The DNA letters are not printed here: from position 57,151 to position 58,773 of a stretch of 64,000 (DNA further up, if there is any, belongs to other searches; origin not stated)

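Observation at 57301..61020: Cobalamin riboswitch -> BtuB-like TonB receptor -> T9SS-secreted YVTN beta-propeller: a candidate BtuG-like B12-capture protein delivered by type IX secretion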

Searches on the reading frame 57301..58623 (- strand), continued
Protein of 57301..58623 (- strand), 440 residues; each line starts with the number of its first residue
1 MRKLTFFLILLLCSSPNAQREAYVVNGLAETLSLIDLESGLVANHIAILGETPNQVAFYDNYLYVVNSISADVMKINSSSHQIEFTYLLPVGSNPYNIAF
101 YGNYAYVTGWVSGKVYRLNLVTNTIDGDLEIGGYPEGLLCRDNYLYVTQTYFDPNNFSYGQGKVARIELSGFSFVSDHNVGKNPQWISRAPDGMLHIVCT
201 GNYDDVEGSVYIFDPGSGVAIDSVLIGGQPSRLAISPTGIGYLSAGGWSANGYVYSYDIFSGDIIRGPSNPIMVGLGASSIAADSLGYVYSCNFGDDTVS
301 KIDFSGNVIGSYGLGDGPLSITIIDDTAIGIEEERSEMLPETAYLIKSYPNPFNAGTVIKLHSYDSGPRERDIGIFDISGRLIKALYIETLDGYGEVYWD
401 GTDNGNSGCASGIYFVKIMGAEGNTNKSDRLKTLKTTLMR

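Call 23: search_solved_structures(query=A2, max_evalue=0.01, show_alignments=0)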
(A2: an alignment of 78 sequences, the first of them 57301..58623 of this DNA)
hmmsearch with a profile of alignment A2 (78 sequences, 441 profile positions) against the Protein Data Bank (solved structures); distinct sequences matched with E-value up to 0.01: 51.
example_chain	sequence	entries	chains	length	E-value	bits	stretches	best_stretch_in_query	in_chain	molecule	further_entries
1l0q_A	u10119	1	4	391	3.3e-41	144.5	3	21-187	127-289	Surface layer protein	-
8ptd_A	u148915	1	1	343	7.7e-23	84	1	48-207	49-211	YncE family protein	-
8ptf_A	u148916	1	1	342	8.4e-23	83.9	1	49-207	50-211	YncE family protein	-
8blw_B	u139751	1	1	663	1.2e-22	83.4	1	48-354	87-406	YncE family protein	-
5c2v_B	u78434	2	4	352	3.2e-15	58.9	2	97-246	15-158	HYDRAZINE SYNTHASE BETA SUBUNIT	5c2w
8p97_B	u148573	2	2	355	1.9e-13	53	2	20-132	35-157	Putative surface layer protein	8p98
8bn0_A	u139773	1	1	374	2.1e-13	52.9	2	102-181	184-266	Putative surface layer protein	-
3dsm_A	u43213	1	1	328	2.4e-13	52.7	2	78-181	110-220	uncharacterized protein BACUNI_02894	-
8bmy_A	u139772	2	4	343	2.6e-13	52.6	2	102-181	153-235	Putative surface layer protein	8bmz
3wwa_A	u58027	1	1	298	2.8e-13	52.5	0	281-309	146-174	Pizza7H protein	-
8bmx_D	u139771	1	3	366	3.3e-13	52.3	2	75-181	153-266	YncE family protein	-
8bai_A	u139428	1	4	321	3.3e-13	52.2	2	78-181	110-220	Surface layer protein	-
8baz_A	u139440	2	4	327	3.5e-13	52.2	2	75-181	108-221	Surface layer protein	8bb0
8puj_A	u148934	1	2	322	7.1e-13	51.2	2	101-181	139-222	YncE family protein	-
6qsd_A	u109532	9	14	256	7.1e-13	51.2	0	281-308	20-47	Pizza6S | Pizza6-S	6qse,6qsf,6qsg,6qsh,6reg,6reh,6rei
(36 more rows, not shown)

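Call 26: search_solved_structures(query=A2, max_evalue=1e-20, show_alignments=4)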
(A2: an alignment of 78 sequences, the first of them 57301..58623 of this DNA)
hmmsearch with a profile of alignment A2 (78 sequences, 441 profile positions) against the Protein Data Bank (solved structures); distinct sequences matched with E-value up to 1e-20: 4.
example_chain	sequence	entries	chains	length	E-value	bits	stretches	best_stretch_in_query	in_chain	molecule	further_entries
1l0q_A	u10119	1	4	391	3.3e-41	144.5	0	21-187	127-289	Surface layer protein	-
8ptd_A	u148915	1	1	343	7.7e-23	84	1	48-207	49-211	YncE family protein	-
8ptf_A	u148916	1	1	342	8.4e-23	83.9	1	49-207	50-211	YncE family protein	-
8blw_B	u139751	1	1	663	1.2e-22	83.4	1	48-354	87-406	YncE family protein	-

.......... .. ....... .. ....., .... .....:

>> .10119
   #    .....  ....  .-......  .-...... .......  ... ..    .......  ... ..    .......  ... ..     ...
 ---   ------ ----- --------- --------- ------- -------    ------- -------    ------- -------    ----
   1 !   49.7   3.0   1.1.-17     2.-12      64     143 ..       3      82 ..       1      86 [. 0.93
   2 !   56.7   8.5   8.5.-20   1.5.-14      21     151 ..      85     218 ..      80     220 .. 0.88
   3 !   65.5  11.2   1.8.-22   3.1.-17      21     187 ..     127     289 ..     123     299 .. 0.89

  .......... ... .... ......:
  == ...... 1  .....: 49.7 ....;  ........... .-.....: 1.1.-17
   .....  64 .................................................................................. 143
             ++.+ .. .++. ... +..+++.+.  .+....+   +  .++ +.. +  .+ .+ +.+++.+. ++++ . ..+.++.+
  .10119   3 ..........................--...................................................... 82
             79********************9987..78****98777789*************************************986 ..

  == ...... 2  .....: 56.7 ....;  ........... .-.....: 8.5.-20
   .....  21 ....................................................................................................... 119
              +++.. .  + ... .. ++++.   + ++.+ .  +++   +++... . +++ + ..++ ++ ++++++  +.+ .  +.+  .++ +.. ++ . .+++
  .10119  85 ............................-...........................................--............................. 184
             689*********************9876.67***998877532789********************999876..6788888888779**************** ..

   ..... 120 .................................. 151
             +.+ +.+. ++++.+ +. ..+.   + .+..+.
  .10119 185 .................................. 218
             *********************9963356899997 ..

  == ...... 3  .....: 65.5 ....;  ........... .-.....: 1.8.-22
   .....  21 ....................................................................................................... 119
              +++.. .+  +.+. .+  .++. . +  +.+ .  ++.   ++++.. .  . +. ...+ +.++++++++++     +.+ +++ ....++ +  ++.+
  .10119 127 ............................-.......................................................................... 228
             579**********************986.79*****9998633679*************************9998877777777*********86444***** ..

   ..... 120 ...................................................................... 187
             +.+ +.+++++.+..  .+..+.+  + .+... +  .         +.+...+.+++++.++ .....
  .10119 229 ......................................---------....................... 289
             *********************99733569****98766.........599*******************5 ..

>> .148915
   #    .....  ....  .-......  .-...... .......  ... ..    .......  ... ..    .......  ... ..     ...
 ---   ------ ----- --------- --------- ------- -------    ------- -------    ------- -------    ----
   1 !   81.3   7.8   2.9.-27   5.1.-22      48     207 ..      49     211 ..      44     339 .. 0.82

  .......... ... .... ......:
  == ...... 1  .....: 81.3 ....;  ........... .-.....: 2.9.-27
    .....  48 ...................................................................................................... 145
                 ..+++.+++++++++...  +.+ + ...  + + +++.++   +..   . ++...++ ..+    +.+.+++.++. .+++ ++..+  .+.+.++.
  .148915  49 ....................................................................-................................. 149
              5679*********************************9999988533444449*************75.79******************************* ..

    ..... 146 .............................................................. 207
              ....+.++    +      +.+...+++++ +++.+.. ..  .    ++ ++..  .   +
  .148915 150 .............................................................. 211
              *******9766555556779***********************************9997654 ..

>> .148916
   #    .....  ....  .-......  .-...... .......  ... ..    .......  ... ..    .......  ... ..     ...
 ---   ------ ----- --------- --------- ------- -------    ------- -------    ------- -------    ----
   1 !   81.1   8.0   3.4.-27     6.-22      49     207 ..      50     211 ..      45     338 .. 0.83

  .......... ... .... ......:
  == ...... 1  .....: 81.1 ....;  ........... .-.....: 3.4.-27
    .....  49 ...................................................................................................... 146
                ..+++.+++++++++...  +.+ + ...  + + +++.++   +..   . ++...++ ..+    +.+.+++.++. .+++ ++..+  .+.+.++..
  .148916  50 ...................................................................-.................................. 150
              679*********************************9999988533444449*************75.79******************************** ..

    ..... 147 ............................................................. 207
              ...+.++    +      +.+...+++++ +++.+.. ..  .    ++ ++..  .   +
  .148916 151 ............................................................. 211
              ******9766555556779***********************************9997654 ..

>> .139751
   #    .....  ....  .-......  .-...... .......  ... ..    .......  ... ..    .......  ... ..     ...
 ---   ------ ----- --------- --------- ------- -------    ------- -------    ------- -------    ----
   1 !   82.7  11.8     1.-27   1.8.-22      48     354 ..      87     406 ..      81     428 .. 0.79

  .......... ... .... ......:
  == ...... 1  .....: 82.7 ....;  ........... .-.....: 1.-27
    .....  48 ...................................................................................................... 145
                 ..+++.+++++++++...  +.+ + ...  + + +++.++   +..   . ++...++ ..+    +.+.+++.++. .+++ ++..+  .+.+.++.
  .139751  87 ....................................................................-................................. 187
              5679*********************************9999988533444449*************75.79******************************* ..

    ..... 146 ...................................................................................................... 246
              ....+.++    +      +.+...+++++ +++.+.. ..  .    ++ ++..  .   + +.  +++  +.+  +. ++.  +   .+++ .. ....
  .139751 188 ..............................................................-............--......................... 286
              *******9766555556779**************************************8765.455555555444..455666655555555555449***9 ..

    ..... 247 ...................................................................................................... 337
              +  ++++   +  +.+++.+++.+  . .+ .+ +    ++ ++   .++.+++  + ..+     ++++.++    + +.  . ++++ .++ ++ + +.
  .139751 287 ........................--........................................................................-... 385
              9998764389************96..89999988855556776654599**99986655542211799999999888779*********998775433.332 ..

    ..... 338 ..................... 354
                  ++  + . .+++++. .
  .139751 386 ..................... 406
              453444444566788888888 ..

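Call 32: predict_structure(alignment_id=A2)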
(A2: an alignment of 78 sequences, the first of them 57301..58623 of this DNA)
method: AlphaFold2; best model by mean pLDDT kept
length: 440 residues; sequences in the alignment: 78
mean_pLDDT: 86.4   pTM: 0.73
mean pLDDT of the five models: 86.4, 85.1, 84.7, 84.3, 84.0
residues with pLDDT >= 90: 288; 70-90: 74; 50-70: 39; < 50: 39
segments of 3 or more residues with pLDDT < 50: 13-18, 329-342, 421-433, 435-440
pLDDT, mean of each block of 10 residues (from residue 1): 69 55 98 95 98 98 98 97 98 98 98 98 98 98 97 95 98 97 97 95 95 94 97 92 95 97 97 98 94 98 93 97 75 40 53 69 60 81 82 74 86 74 41 47
secondary structure, 60 per line:
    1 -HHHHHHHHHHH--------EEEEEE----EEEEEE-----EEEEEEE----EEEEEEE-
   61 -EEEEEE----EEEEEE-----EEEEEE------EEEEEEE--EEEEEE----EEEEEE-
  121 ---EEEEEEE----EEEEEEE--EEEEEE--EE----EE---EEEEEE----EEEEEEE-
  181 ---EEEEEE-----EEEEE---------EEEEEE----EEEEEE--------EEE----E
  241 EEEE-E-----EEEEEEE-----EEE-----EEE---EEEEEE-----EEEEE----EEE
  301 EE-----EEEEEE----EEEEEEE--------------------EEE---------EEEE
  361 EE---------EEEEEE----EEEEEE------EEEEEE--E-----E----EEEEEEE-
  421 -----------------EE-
elements in order: H2-12 E21-26 E31-36 E42-48 E53-59 E62-67 E72-77 E83-88 E95-101 E104-109 E114-119 E124-130 E135-141 E144-149 E163-168 E173-179 E184-189 E195-199 E209-214 E219-224 E233-235 E240-244 E252-258 E264-266 E272-274 E278-283 E289-293 E298-302 E308-313 E318-324 E345-347 E357-362 E372-377 E382-387 E394-399 E413-419

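Call 36: fold_search(model_id=the predicted structure, library=pdb)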
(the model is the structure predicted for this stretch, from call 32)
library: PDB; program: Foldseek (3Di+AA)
matches with E <= 10: 1910; with E <= 0.001: 1523
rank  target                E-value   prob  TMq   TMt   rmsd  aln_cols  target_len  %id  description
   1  1l0q_A                1.7e-20  1.00  0.60  0.67  16.1       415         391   22  Tandem YVTN beta-propeller and PKD domains from an archaeal surface layer protein (released 2002-11-06)
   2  8blw_B                6.2e-19  1.00  0.61  0.44  10.9       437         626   16  Vitamin B12 transporter BtuB1 with lipoprotein BtuG1 from B. theta (released 2023-08-16)
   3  8ptf                  1.6e-18  1.00  0.60  0.76   3.5       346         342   18  The surface-exposed lipo-protein of BtuG2 in complex with cyanocobalamin. (released 2024-07-24)
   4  8ptd                  1.4e-17  1.00  0.61  0.77   3.8       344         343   19  The surface-exposed lipo-protein of BtuG1 in complex with cyanocobalamin. (released 2024-07-24)
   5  8bai_B                2.5e-17  1.00  0.58  0.78   3.5       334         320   17  The surface-exposed lipo-protein of BtuG2 in complex with cyanocobalamin. (released 2023-10-25)
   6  8bai_A                2.7e-17  1.00  0.59  0.80   3.4       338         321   16  The surface-exposed lipo-protein of BtuG2 in complex with cyanocobalamin. (released 2023-10-25)
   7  8okv_D                6.1e-17  1.00  0.58  0.78   3.4       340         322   16  lipoprotein BT2095 from Bacteroides thetaiotamicron bound to cyanocobalamin CnCbl (released 2023-09-20)
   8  8bn0                  6.7e-17  1.00  0.58  0.74   3.7       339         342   17  Bacteroides thetaiotaomicron surface protein BT1954 bound to (released 2023-08-16)
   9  8okv_A                1.5e-16  1.00  0.58  0.78   3.5       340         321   16  lipoprotein BT2095 from Bacteroides thetaiotamicron bound to cyanocobalamin CnCbl (released 2023-09-20)
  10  3dsm                  1.5e-16  1.00  0.59  0.78   4.0       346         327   16  Crystal structure of the surface layer protein BACUNI_02894 from Bacteroides uniformis, Northeast Structural Genomics Co (released 2008-09-09)
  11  8bmz_B                1.6e-16  1.00  0.58  0.76   3.7       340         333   16  Bacteroides thetaiotaomicron surface lipoprotein BT1954 bound to adenosylcobalamin (released 2023-08-16)
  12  8bmz_A                3.4e-16  1.00  0.58  0.76   3.7       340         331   16  Bacteroides thetaiotaomicron surface lipoprotein BT1954 bound to adenosylcobalamin (released 2023-08-16)
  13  8bmy_A                4.7e-16  1.00  0.59  0.77   3.6       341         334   17  Bacteroides thetaiotaomicron surface lipoprotein bound to cyanocobalamin (released 2023-08-16)
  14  8okv_B                7.7e-16  1.00  0.59  0.78   3.1       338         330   16  lipoprotein BT2095 from Bacteroides thetaiotamicron bound to cyanocobalamin CnCbl (released 2023-09-20)
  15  8p97_B                1.1e-15  1.00  0.57  0.73   4.5       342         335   18  BtuB3G3 bound to cyanocobalamin with disordered EL8 (released 2023-08-16)
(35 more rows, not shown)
